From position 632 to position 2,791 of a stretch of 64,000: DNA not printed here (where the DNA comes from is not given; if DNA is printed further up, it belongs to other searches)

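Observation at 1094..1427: Tail sheath carries an inserted ~100-aa module shared with head-side virion proteins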

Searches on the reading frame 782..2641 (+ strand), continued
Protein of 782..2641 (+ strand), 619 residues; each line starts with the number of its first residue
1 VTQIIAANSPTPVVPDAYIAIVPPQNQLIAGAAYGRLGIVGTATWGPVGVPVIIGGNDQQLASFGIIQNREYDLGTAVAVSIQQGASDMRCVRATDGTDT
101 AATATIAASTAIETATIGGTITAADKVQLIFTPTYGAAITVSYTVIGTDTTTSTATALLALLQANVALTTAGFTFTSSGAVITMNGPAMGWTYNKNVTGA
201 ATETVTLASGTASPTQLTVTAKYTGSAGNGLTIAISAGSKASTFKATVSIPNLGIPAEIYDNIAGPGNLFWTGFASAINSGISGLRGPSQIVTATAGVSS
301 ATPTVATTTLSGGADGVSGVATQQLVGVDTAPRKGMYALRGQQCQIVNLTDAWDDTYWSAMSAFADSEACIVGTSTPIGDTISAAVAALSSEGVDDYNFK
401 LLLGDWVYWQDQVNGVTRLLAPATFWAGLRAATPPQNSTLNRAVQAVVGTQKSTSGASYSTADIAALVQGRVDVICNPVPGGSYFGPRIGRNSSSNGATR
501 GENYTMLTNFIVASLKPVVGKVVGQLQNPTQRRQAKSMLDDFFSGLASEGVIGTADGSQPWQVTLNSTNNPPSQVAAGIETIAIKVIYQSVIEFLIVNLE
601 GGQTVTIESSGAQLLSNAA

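Call 68: find_related_loci(query=A2, collection=viral_contigs, flank=10000)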
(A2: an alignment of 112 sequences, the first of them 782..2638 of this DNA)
Query A2 (619 aa) in viral_contigs; peptide patterns used: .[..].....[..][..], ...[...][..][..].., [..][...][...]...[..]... (x = any residue, [..] = any of these).
599 stretches matched a pattern (row limit reached: there are more); 531 encode a relative of the query (tblastn E <= 1e-3); the best 80 are kept; 80 distinct loci.
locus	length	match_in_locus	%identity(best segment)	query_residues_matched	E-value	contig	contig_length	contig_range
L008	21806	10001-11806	45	14-610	5e-139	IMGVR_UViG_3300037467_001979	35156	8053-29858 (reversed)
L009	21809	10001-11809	43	8-607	4e-133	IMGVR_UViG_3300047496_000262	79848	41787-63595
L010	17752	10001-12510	42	1-607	1e-128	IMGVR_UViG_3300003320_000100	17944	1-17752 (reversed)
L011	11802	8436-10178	42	6-612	8e-128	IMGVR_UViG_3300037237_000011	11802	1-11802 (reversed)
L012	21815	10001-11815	41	6-608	3e-127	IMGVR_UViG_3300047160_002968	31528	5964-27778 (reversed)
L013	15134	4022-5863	42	13-613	5e-124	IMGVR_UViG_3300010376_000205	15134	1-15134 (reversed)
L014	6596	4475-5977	52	1-609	3e-124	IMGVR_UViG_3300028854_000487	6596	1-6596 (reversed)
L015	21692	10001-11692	44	13-608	4e-120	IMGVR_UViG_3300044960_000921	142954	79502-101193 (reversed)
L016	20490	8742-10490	43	1-610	2e-134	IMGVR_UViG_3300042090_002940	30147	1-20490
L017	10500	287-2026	41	13-613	5e-119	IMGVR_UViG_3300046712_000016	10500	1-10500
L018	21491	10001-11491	50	8-610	2e-118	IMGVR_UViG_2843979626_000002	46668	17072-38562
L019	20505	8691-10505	40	14-610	5e-116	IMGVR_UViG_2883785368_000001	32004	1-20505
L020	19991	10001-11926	38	14-609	3e-116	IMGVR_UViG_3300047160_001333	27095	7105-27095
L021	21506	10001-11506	51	8-608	2e-115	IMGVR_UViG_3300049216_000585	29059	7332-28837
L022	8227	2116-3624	51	6-607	4e-115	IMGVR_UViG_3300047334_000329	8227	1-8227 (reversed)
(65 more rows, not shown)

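Call 75: search_solved_structures(query=L004:8920-9774:+, max_evalue=5)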
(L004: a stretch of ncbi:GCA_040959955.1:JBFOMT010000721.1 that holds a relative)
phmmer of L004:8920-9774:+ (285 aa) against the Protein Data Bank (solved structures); distinct sequences matched with E-value up to 5: 3.
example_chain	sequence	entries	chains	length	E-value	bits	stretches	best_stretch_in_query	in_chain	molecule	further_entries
8i2e_B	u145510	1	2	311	0.0055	19.5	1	105-159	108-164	Probable peptidoglycan endopeptidase LytE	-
1wf5_A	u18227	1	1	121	0.12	15.1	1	73-108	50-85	sidekick 2 protein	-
4uz2_A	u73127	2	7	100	1.2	11.9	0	121-146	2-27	CELL WALL-BINDING ENDOPEPTIDASE-RELATED PROTEIN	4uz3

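Call 76: search_protein_families(library=pfam, proteins=[L004:8920-9774:+, L001:7784-8164:+, L004:8255-8917:+], max_evalue=1)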
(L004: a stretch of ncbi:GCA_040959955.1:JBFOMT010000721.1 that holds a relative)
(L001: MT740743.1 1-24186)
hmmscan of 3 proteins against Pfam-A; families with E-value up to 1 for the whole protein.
L004:8920-9774:+ (285 aa): 2 families
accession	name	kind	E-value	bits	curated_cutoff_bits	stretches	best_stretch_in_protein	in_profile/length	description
PF01476.26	LysM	-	0.1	13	20.9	1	124-142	1-19/43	LysM domain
PF16942.10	CclA_1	-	0.72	10.6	25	1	107-153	46-90/103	Putative cyclic bacteriocin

L001:7784-8164:+ (127 aa): 0 families

L004:8255-8917:+ (221 aa): 0 families

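Call 78: find_related_loci(query=window:782-2638:+, collection=genome_contigs, flank=10000)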
Query window:782-2638:+ (619 aa) in genome_contigs; peptide patterns used: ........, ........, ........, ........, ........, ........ (x = any residue, [..] = any of these).
51 stretches matched a pattern; 4 encode a relative of the query (tblastn E <= 1e-3); 4 distinct loci.
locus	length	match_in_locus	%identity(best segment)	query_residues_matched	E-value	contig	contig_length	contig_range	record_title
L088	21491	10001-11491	44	15-610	1e-99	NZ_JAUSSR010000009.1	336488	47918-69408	Pseudomonas lini strain CC269 Ga0466901_09, whole genome shotgun sequence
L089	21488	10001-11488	44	15-610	5e-97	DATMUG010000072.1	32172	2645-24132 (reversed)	MAG TPA_asm: Pseudomonas sp. isolate SMAG_U13034 k141_207496, whole genome shotgun sequence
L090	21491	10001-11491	44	15-610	6e-96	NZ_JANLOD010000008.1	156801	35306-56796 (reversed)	Pseudomonas sp. 14P_8.1_Bac3 18, whole genome shotgun sequence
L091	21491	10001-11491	44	15-610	1e-95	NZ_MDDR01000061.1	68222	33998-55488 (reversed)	Pseudomonas costantinii strain LMG 22119 617_2, whole genome shotgun sequence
